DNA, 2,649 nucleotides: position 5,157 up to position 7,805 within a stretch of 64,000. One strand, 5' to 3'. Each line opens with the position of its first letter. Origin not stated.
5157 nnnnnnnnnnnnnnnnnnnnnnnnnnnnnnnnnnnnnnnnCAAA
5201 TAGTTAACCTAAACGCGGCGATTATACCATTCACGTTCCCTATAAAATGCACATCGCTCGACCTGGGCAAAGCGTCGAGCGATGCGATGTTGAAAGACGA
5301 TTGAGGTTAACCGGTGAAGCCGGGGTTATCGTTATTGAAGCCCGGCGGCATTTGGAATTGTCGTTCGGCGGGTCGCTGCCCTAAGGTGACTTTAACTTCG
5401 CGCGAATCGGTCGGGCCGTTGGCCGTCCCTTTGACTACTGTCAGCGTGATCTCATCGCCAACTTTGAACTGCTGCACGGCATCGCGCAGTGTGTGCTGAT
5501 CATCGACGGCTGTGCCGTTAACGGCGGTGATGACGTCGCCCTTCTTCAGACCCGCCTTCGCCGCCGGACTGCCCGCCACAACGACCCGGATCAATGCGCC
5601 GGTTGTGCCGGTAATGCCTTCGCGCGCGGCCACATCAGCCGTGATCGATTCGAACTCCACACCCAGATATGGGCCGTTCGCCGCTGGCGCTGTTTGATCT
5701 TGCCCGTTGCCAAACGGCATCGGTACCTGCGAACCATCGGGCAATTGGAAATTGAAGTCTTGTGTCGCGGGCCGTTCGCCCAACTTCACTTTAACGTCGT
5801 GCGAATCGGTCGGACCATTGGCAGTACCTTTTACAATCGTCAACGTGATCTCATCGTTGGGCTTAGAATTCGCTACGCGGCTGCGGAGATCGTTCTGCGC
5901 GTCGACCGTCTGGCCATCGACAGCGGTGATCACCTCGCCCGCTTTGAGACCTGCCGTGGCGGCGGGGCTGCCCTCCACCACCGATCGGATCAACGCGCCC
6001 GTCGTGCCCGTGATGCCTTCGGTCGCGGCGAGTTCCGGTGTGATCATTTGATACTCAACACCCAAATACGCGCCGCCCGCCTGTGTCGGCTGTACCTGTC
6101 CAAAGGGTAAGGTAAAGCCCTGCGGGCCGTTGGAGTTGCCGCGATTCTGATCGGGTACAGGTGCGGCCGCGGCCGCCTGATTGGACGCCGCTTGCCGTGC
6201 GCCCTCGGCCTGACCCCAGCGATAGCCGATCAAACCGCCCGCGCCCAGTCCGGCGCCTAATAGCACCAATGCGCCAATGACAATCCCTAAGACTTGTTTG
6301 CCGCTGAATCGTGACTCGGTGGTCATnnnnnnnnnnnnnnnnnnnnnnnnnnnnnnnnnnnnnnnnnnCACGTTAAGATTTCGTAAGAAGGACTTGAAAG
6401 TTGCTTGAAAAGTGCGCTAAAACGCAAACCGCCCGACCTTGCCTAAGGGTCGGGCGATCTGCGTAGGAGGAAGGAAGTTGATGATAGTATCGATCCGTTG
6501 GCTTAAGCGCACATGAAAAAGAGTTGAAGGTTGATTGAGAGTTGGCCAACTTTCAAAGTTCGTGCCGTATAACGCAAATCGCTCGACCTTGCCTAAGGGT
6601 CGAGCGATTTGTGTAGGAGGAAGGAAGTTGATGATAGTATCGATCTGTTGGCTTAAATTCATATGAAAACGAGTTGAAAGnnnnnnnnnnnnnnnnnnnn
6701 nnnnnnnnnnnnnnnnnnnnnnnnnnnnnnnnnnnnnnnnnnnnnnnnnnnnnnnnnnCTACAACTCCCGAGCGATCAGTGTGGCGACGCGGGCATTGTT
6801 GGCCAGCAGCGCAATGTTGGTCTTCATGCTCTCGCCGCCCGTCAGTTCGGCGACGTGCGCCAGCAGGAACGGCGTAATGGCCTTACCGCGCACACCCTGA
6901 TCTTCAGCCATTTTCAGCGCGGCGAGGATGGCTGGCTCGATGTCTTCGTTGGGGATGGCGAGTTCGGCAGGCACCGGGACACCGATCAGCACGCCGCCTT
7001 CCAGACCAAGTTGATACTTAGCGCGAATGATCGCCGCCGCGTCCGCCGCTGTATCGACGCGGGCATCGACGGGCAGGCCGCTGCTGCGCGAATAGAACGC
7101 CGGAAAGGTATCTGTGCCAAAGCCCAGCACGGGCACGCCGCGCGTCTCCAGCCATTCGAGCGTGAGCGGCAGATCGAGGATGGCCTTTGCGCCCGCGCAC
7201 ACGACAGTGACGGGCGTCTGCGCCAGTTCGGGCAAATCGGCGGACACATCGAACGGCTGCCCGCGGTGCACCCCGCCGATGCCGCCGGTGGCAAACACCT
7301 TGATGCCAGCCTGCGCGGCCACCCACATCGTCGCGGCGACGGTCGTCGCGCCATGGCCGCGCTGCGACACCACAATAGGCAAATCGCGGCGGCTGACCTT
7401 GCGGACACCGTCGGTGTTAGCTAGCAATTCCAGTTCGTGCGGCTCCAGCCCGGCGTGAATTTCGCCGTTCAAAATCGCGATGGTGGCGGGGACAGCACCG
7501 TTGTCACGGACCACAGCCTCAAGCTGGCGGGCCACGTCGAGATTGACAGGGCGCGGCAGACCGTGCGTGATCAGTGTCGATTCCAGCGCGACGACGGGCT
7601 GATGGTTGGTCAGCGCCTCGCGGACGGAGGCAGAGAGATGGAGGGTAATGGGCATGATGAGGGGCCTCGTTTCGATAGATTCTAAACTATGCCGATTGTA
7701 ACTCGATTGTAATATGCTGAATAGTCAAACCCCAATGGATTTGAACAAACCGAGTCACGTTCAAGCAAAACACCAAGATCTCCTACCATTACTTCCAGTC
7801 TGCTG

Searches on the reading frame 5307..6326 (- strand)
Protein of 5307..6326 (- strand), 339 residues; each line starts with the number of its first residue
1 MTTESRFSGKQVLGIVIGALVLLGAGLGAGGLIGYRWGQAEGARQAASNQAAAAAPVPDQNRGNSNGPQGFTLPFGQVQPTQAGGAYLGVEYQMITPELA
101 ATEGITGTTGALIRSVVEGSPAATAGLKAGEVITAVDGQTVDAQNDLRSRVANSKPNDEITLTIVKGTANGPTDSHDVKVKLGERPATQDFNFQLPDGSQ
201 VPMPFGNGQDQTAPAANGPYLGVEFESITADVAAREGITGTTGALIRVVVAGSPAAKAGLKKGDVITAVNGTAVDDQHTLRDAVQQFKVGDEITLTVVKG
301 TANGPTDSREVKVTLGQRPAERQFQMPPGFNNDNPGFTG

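Call 13: find_encoding_contigs(protein=window:5307-6326:-, flank=10000, max_places=10)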
Protein window:5307-6326:- (339 aa): 1 contig read that carries it; 1 place shown.
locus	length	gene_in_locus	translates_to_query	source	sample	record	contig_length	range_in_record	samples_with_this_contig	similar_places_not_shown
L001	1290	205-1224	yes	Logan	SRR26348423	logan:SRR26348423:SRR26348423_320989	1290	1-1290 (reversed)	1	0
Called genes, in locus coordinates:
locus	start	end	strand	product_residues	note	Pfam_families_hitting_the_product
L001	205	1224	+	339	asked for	PF00595:PDZ, PF04495:GRASP55_65 (faint), PF13180:PDZ_2, PF14685:PDZ_Tricorn (faint), PF17820:PDZ_6, PF00595:PDZ, PF13180:PDZ_2, PF17820:PDZ_6, +1 more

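Call 15: find_homologous_proteins(query=window:5307-6326:-)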
Query window:5307-6326:- (339 aa): 2711 proteins with E <= 0.001 among 8000 candidates; the best 120 are listed.
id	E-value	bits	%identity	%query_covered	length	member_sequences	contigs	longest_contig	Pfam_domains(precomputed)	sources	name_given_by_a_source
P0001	1.9e-214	729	100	100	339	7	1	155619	PF19805.6,PF04495.21,PF14685.15,PF17820.8,PF00595.30,PF13180.13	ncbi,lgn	ncbi:MAG: PDZ domain-containing protein [Anaerolineae bacterium]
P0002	1.0e-172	592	82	99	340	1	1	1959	PF19805.6,PF04495.21,PF14685.15,PF17820.8,PF22820.3,PF00595.30,PF13180.13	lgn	-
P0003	5.8e-128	445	65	98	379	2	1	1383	PF04495.21,PF14685.15,PF17820.8,PF00595.30,PF13180.13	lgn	-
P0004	1.6e-125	437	63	98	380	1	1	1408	PF04495.21,PF14685.15,PF17820.8,PF00595.30,PF13180.13,PF21558.4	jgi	jgi:membrane-associated protease RseP (regulator of RpoE activity)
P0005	2.3e-124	433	66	96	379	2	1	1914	PF04495.21,PF14685.15,PF17820.8,PF00595.30,PF13180.13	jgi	jgi:membrane-associated protease RseP (regulator of RpoE activity)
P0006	4.2e-124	432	63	98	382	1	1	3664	PF04495.21,PF14685.15,PF17820.8,PF00595.30,PF13180.13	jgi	jgi:membrane-associated protease RseP (regulator of RpoE activity)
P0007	4.9e-124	432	64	98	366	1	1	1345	PF04495.21,PF14685.15,PF17820.8,PF00595.30,PF13180.13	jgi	jgi:S1-C subfamily serine protease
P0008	3.6e-123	429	64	98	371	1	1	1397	PF04495.21,PF14685.15,PF17820.8,PF00595.30,PF13180.13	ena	-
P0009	5.1e-121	422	63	97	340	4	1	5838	PF14685.15,PF17820.8,PF00595.30,PF13180.13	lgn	-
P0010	1.1e-120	421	65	95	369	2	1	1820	PF04495.21,PF14685.15,PF17820.8,PF00595.30,PF13180.13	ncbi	-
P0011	2.0e-120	420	63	98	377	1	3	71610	PF14685.15,PF17820.8,PF00595.30,PF13180.13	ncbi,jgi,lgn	jgi:membrane-associated protease RseP (regulator of RpoE activity)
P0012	4.0e-120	419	62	98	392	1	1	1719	PF19805.6,PF04495.21,PF14685.15,PF17820.8,PF00595.30,PF13180.13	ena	-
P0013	4.2e-120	419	63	95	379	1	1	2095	PF19805.6,PF04495.21,PF14685.15,PF17820.8,PF00595.30,PF13180.13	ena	-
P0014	7.6e-120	418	63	96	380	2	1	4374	PF19805.6,PF04495.21,PF14685.15,PF17820.8,PF00595.30,PF13180.13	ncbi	-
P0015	8.2e-120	418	62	97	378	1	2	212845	PF04495.21,PF14685.15,PF17820.8,PF00595.30,PF13180.13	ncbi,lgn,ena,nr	ncbi:Periplasmic pH-dependent serine endoprotease DegQ [Thermoflexales bacterium]|nr:Periplasmic pH-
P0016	2.3e-119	417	63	95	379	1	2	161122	PF04495.21,PF14685.15,PF17820.8,PF00595.30,PF13180.13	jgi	jgi:membrane-associated protease RseP (regulator of RpoE activity)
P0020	1.2e-117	411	63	99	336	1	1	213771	PF19805.6,PF04495.21,PF14685.15,PF17820.8,PF00595.30,PF13180.13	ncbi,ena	-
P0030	4.3e-115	403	64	99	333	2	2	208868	PF04495.21,PF14685.15,PF17820.8,PF00595.30,PF13180.13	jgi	-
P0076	7.1e-93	330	51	98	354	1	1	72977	PF04495.21,PF14685.15,PF17820.8,PF00595.30,PF13180.13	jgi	jgi:membrane-associated protease RseP (regulator of RpoE activity)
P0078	9.6e-92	326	56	96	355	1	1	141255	PF04495.21,PF14685.15,PF17820.8,PF00595.30,PF13180.13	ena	-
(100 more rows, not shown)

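Call 17: find_encoding_contigs(protein=P0002, flank=10000, max_places=5)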
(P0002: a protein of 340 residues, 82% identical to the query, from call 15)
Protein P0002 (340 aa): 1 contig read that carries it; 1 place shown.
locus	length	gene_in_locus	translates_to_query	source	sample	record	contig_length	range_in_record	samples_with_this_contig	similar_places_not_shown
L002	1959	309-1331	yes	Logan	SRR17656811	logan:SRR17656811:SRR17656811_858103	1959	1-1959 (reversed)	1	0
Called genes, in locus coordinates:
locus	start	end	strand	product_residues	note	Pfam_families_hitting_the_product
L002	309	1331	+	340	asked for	PF00595:PDZ, PF04495:GRASP55_65 (faint), PF13180:PDZ_2, PF14685:PDZ_Tricorn (faint), PF17820:PDZ_6, PF00595:PDZ, PF13180:PDZ_2, PF17820:PDZ_6, +2 more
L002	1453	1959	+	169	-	?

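Call 18: find_encoding_contigs(protein=P0020, flank=4000, max_places=3)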
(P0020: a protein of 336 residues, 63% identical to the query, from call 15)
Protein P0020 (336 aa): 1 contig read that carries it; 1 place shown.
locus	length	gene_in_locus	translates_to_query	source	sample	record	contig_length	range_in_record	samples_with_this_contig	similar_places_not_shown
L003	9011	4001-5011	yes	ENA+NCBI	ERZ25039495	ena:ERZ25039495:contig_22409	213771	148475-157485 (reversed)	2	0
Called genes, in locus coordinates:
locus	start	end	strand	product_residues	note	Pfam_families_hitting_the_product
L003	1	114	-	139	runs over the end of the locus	-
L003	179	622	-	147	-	-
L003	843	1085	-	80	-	PF24389:ORC-CDC6-like (weak)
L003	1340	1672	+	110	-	PF10706:Aminoglyc_resit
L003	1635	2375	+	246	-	PF00881:Nitroreductase, PF14512:TM1586_NiRdase (faint)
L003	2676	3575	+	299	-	PF04227:Indigoidine_A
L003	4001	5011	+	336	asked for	PF04495:GRASP55_65 (faint), PF00595:PDZ, PF13180:PDZ_2, PF14685:PDZ_Tricorn (faint), PF17820:PDZ_6, PF00595:PDZ, PF13180:PDZ_2, PF17820:PDZ_6, +1 more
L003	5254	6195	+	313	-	PF00126:HTH_1, PF03466:LysR_substrate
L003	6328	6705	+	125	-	PF12760:Zn_ribbon_IS1595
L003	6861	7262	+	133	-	PF12762:DDE_Tnp_IS1595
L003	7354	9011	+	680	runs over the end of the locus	PF20773:InhA-like_MAM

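Call 19: find_encoding_contigs(protein=P0015, flank=4000, max_places=3)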
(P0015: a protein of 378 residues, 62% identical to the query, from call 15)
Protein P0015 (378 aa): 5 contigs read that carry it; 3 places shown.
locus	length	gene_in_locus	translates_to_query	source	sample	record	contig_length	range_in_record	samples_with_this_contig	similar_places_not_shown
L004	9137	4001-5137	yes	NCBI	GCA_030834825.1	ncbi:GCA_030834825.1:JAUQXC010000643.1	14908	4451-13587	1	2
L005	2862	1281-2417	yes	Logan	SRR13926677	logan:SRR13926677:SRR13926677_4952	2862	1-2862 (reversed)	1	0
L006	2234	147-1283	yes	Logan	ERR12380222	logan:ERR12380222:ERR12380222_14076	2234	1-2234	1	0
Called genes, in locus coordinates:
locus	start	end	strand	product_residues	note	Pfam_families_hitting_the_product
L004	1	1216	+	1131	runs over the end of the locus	PF01590:GAF, PF13185:GAF_2, PF13492:GAF_3 (weak), PF01590:GAF, PF13185:GAF_2, PF02518:HATPase_c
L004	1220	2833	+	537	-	PF00072:Response_reg, PF19974:TCAD9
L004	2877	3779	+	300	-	PF04227:Indigoidine_A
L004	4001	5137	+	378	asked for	PF04495:GRASP55_65 (faint), PF00595:PDZ, PF13180:PDZ_2, PF14685:PDZ_Tricorn (weak), PF17820:PDZ_6, PF00595:PDZ, PF13180:PDZ_2, PF17820:PDZ_6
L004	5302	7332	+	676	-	PF20773:InhA-like_MAM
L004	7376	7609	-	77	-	PF12732:YtxH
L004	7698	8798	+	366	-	PF01321:Creatinase_N, PF00557:Peptidase_M24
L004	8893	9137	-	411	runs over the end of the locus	PF00155:Aminotran_1_2, PF00266:Aminotran_5 (weak), PF01212:Beta_elim_lyase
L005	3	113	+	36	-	?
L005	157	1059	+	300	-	PF04227:Indigoidine_A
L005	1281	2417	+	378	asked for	PF04495:GRASP55_65 (faint), PF00595:PDZ, PF13180:PDZ_2, PF14685:PDZ_Tricorn (weak), PF17820:PDZ_6, PF00595:PDZ, PF13180:PDZ_2, PF17820:PDZ_6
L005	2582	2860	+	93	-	?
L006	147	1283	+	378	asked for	PF04495:GRASP55_65 (faint), PF00595:PDZ, PF13180:PDZ_2, PF14685:PDZ_Tricorn (weak), PF17820:PDZ_6, PF00595:PDZ, PF13180:PDZ_2, PF17820:PDZ_6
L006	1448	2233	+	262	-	?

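Call 38: find_encoding_contigs(protein=P0030, flank=2500, max_places=2)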
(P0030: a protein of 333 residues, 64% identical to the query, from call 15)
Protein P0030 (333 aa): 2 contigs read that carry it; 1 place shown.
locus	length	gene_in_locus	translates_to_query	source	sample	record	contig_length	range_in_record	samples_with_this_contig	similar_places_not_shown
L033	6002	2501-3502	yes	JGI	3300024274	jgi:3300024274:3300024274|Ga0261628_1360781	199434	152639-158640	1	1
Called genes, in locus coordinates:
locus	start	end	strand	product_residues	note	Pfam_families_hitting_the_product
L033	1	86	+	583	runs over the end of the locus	PF16158:N_BRCA1_IG, PF01145:Band_7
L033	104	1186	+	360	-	-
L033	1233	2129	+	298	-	PF04227:Indigoidine_A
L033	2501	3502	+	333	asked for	PF04495:GRASP55_65 (faint), PF00595:PDZ, PF13180:PDZ_2, PF14685:PDZ_Tricorn (faint), PF17820:PDZ_6, PF00595:PDZ, PF13180:PDZ_2, PF17820:PDZ_6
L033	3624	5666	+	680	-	PF20773:InhA-like_MAM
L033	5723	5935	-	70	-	PF12732:YtxH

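Call 39: find_encoding_contigs(protein=P0016, flank=2500, max_places=2)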
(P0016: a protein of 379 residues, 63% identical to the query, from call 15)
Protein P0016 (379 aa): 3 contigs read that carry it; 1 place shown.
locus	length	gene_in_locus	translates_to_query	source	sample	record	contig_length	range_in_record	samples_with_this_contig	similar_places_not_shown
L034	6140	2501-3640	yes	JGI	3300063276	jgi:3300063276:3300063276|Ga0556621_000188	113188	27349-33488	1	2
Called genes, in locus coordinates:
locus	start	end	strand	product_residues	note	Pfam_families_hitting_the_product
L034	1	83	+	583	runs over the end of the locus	PF16158:N_BRCA1_IG, PF01145:Band_7 (faint)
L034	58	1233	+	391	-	-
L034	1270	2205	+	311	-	PF04227:Indigoidine_A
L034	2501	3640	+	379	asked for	PF04495:GRASP55_65 (faint), PF00595:PDZ, PF13180:PDZ_2, PF14685:PDZ_Tricorn (faint), PF17820:PDZ_6, PF00595:PDZ, PF13180:PDZ_2, PF17820:PDZ_6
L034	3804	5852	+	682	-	PF20773:InhA-like_MAM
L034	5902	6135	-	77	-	PF12732:YtxH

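Call 40: find_encoding_contigs(protein=P0078, flank=2500, max_places=2)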
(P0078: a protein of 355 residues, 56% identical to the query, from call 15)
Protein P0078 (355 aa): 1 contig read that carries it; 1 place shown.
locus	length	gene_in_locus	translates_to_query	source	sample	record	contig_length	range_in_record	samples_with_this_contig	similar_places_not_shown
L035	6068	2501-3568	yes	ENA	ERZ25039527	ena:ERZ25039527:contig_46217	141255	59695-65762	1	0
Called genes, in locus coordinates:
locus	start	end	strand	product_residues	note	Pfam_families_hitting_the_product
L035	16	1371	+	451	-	PF13191:AAA_16, PF20703:nSTAND1 (faint), PF13401:AAA_22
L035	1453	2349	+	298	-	PF04227:Indigoidine_A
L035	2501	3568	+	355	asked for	PF04495:GRASP55_65 (faint), PF00595:PDZ, PF13180:PDZ_2, PF17820:PDZ_6, PF00595:PDZ, PF13180:PDZ_2, PF14685:PDZ_Tricorn (weak), PF17820:PDZ_6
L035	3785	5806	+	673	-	PF20773:InhA-like_MAM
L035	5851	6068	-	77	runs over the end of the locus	PF12732:YtxH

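Call 41: find_encoding_contigs(protein=P0076, flank=2500, max_places=2)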
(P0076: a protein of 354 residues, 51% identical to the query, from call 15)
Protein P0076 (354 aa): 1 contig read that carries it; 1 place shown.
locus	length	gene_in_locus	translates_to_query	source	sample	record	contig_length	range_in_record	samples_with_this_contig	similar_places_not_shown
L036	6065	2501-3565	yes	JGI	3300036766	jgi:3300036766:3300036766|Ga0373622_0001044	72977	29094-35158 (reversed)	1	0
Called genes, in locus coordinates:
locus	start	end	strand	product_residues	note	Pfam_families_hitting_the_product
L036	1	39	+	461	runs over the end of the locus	PF00930:DPPIV_N (faint), PF26550:Tricorn_2nd (faint), PF08662:eIF2A (faint), PF23775:Beta-prop_RIG_2nd (faint), PF26549:Tricorn_N (faint), PF24817:WD40_WDHD1_1st (faint), PF07676:PD40 (faint)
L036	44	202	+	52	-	-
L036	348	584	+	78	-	-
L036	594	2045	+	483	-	PF12229:PG_binding_4, PF13354:Beta-lactamase2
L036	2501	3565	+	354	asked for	PF00595:PDZ, PF04495:GRASP55_65 (faint), PF13180:PDZ_2, PF14685:PDZ_Tricorn (faint), PF17820:PDZ_6, PF00595:PDZ, PF13180:PDZ_2, PF17820:PDZ_6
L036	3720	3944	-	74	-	-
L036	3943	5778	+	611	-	PF20773:InhA-like_MAM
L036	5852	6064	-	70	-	PF12732:YtxH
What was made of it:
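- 5307..6326 (-): Gene for a membrane-anchored protein with two PDZ domains, apparently co-regulated with the small RNAs. Homologues and synteny in calls 15, 17-19, 38-41.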

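Call 53: search_protein_families(library=pfam, proteins=[window:5307-6326:-], max_evalue=0.00001)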
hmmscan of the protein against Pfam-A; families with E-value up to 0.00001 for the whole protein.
window:5307-6326:- (339 aa): 6 families
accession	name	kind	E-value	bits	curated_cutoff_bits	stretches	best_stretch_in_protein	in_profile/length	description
PF13180.12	PDZ_2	-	1.3e-30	105.9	27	2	219-300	1-70/80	PDZ domain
PF17820.7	PDZ_6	-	5.5e-25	87.3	27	2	246-298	2-53/54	PDZ domain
PF00595.29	PDZ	-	1.1e-21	77.5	23.2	2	84-164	8-80/81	PDZ domain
PF14685.13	PDZ_Tricorn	-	3.5e-10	40.2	25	0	118-168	29-80/88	Tricorn protease PDZ domain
PF19805.5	DUF6288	-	4.7e-07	29.7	26.3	0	246-289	5-52/402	Family of unknown function (DUF6288)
PF04495.20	GRASP55_65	-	2.4e-06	28.3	27.7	0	248-300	49-101/138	GRASP55/65 PDZ-like domain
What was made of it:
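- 5307..6326 (-): Pfam PDZ_2/PDZ_6/PDZ (call 53).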

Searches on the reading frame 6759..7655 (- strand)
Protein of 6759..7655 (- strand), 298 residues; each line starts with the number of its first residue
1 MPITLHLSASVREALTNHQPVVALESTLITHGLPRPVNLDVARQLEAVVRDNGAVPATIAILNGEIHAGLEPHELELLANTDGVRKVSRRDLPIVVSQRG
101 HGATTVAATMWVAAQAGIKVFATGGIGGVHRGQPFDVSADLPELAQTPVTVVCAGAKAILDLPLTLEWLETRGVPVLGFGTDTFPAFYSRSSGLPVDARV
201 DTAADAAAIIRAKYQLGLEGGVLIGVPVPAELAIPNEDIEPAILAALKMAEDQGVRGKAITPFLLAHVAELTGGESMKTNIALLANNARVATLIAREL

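Call 14: find_encoding_contigs(protein=window:6759-7655:-, flank=10000, max_places=10)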
Protein window:6759-7655:- (298 aa): no gene with exactly this product is on record in the collection.
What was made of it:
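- Tried and rejected: The psuG protein could not be looked up by exact match (call 14).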

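Call 53: search_protein_families(library=pfam, proteins=[window:6759-7655:-], max_evalue=0.00001)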
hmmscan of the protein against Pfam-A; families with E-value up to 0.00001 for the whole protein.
window:6759-7655:- (298 aa): 1 family
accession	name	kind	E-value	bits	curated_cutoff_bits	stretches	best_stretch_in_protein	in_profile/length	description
PF04227.17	Indigoidine_A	-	2.3e-125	418.2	25.2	1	11-297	2-291/291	Indigoidine synthase A like protein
